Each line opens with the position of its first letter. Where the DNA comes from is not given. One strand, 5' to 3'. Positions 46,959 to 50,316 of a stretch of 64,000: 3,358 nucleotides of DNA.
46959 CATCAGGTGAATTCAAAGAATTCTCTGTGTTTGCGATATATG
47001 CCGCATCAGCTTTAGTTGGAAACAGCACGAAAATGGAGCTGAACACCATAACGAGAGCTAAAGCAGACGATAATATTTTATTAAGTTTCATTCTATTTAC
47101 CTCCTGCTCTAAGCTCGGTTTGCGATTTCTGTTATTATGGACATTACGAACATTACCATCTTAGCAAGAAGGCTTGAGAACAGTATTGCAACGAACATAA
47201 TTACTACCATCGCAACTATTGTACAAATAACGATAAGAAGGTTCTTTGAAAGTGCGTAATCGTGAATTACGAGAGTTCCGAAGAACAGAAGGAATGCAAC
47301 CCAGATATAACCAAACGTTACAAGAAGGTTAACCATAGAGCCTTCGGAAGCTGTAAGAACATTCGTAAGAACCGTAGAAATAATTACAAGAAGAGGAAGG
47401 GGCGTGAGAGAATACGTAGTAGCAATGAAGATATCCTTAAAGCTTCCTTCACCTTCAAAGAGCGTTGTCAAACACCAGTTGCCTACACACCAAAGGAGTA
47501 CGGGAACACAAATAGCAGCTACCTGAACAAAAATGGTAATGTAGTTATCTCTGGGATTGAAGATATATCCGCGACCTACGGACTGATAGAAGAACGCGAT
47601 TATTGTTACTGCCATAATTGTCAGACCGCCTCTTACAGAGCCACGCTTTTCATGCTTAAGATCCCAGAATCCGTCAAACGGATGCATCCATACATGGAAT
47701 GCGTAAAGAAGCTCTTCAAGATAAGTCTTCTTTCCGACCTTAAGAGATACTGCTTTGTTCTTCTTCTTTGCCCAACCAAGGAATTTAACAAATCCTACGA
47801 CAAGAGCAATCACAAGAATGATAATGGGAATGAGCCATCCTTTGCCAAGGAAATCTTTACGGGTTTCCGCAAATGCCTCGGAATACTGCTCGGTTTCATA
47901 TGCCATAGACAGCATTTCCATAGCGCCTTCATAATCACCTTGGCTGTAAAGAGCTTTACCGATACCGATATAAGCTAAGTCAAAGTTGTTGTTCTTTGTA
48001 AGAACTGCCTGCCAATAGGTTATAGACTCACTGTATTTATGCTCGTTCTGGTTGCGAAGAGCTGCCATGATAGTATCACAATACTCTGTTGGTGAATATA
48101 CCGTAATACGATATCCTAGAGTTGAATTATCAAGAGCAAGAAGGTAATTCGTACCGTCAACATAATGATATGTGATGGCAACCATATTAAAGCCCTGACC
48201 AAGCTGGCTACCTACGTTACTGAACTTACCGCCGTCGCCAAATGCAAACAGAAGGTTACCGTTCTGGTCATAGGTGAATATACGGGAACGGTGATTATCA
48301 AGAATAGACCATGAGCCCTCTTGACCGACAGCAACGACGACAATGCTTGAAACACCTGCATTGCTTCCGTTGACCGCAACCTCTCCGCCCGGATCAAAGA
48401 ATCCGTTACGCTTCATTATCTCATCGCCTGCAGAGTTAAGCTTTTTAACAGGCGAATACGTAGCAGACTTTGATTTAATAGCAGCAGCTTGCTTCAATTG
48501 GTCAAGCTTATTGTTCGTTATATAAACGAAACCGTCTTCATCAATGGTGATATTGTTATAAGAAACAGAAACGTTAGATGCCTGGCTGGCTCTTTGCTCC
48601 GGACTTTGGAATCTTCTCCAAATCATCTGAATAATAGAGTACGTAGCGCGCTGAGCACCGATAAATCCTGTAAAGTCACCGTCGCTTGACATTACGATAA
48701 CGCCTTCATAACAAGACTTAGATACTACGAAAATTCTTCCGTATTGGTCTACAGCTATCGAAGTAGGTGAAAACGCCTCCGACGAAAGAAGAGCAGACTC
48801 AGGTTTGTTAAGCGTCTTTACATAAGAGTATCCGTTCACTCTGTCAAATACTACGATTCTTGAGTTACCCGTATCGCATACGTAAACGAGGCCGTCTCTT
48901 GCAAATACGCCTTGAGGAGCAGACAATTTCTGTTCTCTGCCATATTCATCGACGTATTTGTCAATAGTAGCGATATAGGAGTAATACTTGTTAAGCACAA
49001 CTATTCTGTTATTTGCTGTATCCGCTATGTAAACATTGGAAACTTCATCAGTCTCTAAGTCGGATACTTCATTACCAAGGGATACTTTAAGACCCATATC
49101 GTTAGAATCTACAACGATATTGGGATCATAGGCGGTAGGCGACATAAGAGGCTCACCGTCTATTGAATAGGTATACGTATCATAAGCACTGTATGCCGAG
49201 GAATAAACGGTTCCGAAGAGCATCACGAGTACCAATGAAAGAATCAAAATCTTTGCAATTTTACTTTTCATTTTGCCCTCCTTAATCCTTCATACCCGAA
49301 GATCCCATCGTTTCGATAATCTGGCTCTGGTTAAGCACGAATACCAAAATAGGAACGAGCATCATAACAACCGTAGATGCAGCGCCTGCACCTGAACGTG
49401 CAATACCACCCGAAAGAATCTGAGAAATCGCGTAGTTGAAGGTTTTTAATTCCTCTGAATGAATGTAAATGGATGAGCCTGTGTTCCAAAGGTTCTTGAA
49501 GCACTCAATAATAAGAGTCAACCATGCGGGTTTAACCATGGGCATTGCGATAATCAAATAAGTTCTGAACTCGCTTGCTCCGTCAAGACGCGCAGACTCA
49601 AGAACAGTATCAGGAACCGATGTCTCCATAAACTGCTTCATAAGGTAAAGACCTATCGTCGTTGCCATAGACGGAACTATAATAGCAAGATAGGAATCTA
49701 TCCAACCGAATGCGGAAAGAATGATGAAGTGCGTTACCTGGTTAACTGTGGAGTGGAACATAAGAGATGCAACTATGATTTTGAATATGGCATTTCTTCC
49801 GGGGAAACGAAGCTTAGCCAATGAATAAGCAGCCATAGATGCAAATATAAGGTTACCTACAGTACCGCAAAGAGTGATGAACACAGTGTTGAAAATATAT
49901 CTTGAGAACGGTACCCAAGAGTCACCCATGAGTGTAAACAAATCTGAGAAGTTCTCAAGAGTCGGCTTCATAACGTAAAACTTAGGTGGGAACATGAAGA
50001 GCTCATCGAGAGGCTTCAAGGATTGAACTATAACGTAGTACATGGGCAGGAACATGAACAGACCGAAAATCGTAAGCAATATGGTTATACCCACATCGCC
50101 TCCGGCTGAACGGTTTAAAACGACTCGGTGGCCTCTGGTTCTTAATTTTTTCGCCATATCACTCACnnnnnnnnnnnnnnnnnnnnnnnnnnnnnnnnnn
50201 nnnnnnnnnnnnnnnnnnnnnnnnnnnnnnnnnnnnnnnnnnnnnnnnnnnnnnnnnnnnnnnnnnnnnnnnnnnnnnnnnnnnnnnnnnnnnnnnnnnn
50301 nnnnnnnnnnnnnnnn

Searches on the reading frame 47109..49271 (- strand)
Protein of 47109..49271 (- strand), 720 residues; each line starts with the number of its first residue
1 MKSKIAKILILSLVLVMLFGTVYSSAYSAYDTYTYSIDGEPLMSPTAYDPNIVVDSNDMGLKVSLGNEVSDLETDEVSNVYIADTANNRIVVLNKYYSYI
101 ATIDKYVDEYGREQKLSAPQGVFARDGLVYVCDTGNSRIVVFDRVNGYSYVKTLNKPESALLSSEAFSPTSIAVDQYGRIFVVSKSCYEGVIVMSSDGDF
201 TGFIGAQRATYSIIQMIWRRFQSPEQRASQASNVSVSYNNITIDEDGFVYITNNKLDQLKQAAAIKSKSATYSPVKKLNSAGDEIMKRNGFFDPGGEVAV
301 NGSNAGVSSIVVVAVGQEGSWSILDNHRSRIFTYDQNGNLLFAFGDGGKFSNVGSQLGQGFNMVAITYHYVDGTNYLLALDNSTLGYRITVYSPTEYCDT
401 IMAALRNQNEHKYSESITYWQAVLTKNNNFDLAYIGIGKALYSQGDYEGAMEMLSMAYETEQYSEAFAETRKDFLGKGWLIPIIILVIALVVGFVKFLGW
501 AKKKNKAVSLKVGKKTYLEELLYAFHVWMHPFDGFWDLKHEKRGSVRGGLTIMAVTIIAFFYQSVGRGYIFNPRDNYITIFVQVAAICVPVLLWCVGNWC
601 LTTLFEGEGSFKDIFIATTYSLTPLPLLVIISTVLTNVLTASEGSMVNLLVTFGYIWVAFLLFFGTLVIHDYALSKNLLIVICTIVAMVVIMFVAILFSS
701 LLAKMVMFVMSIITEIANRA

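Call 3: search_protein_families(library=pfam, proteins=[window:47109-49271:-], max_evalue=0.01)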
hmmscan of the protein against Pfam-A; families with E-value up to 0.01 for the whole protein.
window:47109-49271:- (720 aa): 5 families
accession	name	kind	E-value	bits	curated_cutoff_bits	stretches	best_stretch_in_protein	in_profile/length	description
PF04893.22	Yip1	-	6.7e-14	52.6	28.6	1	525-695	1-172/173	Yip1 domain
PF01436.27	NHL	-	2.8e-08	33.8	20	1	119-142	4-28/28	NHL repeat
PF06739.17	SBBP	-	9e-06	26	20.5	1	231-252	8-29/38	Beta-propeller repeat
PF14559.12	TPR_19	-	0.0048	17.6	25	1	411-457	5-51/68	Tetratricopeptide repeat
PF00515.34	TPR_1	-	0.0078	16.4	27.8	0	433-457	3-27/34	Tetratricopeptide repeat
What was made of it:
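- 47109..49271 (-): Membrane anchor or scaffold protein. It has a signal peptide, an extracellular NHL/SBBP beta-propeller, TPR hairpins (about 405-470), a TM helix (480-498) and a C-terminal five-TM Yip1 domain (525-695). Pfam matches are Yip1 at 6.7e-14 and NHL at 2.8e-8 (call 3).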

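Call 4: search_protein_families(library=ncbifam, proteins=[window:47109-49271:-], max_evalue=0.01)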
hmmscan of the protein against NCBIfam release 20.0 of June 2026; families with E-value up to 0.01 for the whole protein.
window:47109-49271:- (720 aa): 3 families
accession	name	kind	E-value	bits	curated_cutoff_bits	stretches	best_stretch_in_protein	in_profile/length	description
NF035926.1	scyF_NHL_VPEP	equivalog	1.6e-09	37.4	350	2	123-207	110-191/376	scytonemin biosynthesis PEP-CTERM protein ScyF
TIGR04510.1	mod_pep_cyc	subfamily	0.0013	17.4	400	1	405-461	406-462/814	putative peptide modification system cyclase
NF047780.1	LIC12708_fam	subfamily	0.0046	15.9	150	0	117-189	57-142/391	LIC_12708 family protein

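Call 16: search_solved_structures(query=window:47109-49271:-, max_evalue=1)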
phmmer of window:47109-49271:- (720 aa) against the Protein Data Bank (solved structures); distinct sequences matched with E-value up to 1: 50.
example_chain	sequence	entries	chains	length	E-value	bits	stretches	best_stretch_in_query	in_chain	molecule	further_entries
9qhb_A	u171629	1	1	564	5.8e-12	48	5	411-464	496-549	Engineered tetratricopeptide repeat protein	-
8bu0_A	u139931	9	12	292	1e-09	40.6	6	410-464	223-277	Consensus tetratricopeptide repeat protein | Crystal structure of an 8-repeat consensus TPR superhelix with Zinc. | Monomer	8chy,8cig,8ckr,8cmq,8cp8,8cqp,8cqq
8j72_A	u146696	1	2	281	4.6e-08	35.1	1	68-210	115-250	E3 ubiquitin-protein ligase TRIM71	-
6d69_A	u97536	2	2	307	5e-08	35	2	73-204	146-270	NHL Repeat Region of D. melanogaster Thin | Thin, isoform D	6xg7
7qrx_A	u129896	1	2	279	9.9e-08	34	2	58-211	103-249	E3 ubiquitin-protein ligase TRIM71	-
9jur_A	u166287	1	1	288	1.1e-07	33.9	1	68-210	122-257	E3 ubiquitin-protein ligase TRIM71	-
9qhc_A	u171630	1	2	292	2.5e-07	32.7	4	411-463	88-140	Engineered tetratricopeptide repeat protein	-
7qrw_A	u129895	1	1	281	7.9e-07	31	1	113-157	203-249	Isoform 4 of Tripartite motif-containing protein 3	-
7zqg_A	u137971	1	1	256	2.4e-06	29.5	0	67-142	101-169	Pizza6-KSH-TSH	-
2fo7_A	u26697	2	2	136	1.6e-05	26.8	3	411-463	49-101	SYNTHETIC CONSENSUS TPR PROTEIN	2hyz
8ch0_A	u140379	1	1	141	1.9e-05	26.5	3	410-463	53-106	Consensus tetratricopeptide repeat protein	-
6fpt_A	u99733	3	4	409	5.4e-05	25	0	74-142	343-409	E3 ubiquitin-protein ligase TRIM71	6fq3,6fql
7b2r_A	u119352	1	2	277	0.00013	23.7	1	79-157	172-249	Tripartite motif-containing protein 2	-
1na0_A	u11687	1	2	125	0.00014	23.6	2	411-462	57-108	designed protein CTPR3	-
7qrv_A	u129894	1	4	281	0.00014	23.6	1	79-157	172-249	Tripartite motif-containing protein 2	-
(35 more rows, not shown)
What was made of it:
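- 47109..49271 (-): PDB sequence hits are to TPR and NHL proteins (call 16).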

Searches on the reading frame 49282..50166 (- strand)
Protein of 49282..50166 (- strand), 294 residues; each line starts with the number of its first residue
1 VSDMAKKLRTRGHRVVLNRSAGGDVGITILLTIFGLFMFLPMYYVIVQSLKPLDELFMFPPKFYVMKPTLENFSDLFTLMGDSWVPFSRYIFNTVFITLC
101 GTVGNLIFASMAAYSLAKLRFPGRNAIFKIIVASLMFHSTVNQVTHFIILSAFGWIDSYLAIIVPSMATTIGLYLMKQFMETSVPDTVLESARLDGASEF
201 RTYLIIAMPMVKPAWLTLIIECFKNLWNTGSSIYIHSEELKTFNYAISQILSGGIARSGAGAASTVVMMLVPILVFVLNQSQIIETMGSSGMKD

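Call 3: search_protein_families(library=pfam, proteins=[window:49282-50166:-], max_evalue=0.01)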
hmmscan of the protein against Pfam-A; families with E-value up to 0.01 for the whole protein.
window:49282-50166:- (294 aa): 1 family
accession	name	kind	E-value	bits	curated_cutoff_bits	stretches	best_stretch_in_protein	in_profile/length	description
PF00528.27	BPD_transp_1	-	6.4e-05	23.2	26.4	1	109-277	5-171/184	Binding-protein-dependent transport system inner membrane component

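Call 4: search_protein_families(library=ncbifam, proteins=[window:49282-50166:-], max_evalue=0.01)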
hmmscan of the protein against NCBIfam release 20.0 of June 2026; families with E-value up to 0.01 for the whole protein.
window:49282-50166:- (294 aa): 12 families
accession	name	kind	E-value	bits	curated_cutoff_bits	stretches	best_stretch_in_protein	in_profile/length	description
NF008210.0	PRK10973.1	equivalog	1.5e-23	83.9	297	1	29-282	14-271/281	sn-glycerol-3-phosphate ABC transporter permease UgpE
NF040932.1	ABC_arch_GlcU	equivalog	5.8e-16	58.9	340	1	28-281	6-258/272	glucose ABC transporter permease GlcU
NF008231.0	PRK10998.1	equivalog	7.3e-14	52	261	1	84-294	78-296/296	maltose ABC transporter permease MalG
TIGR02139.1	permease_CysT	equivalog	3.1e-05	23.7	246.1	1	52-284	15-261/265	sulfate ABC transporter permease subunit CysT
TIGR02141.1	modB_ABC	equivalog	8.2e-05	22.3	182.6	1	96-253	5-179/208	molybdate ABC transporter permease subunit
TIGR01581.1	Mo_ABC_porter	hypoth_equivalog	0.0003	20.4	210.3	1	98-223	30-168/225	ABC transporter permease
NF007852.0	PRK10561.1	equivalog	0.00079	19.4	335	1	31-277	22-283/295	sn-glycerol-3-phosphate ABC transporter permease UgpA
NF008208.0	PRK10971.1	equivalog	0.00085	18.9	415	0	95-279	64-264/277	sulfate/thiosulfate ABC transporter permease CysT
NF040839.1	tungstate_WtpB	equivalog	0.0014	18.4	340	1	56-278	15-243/251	tungstate ABC transporter permease WtpB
TIGR02140.1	permease_CysW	equivalog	0.0022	17.5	329.1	0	93-279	51-252/261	sulfate ABC transporter permease subunit CysW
TIGR00969.1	3a0106s02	subfamily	0.0048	16.4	240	0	59-279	33-264/272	sulfate ABC transporter permease subunit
NF006939.0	PRK09421.1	equivalog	0.0065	15.9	262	0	105-254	26-193/230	molybdate ABC transporter permease subunit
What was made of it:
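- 49282..50157 (-): Permease P1b (MalG/UgpE-like TMD); the likely start is the ATG at 50157 (291 aa). Family matches are in calls 3 and 4.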
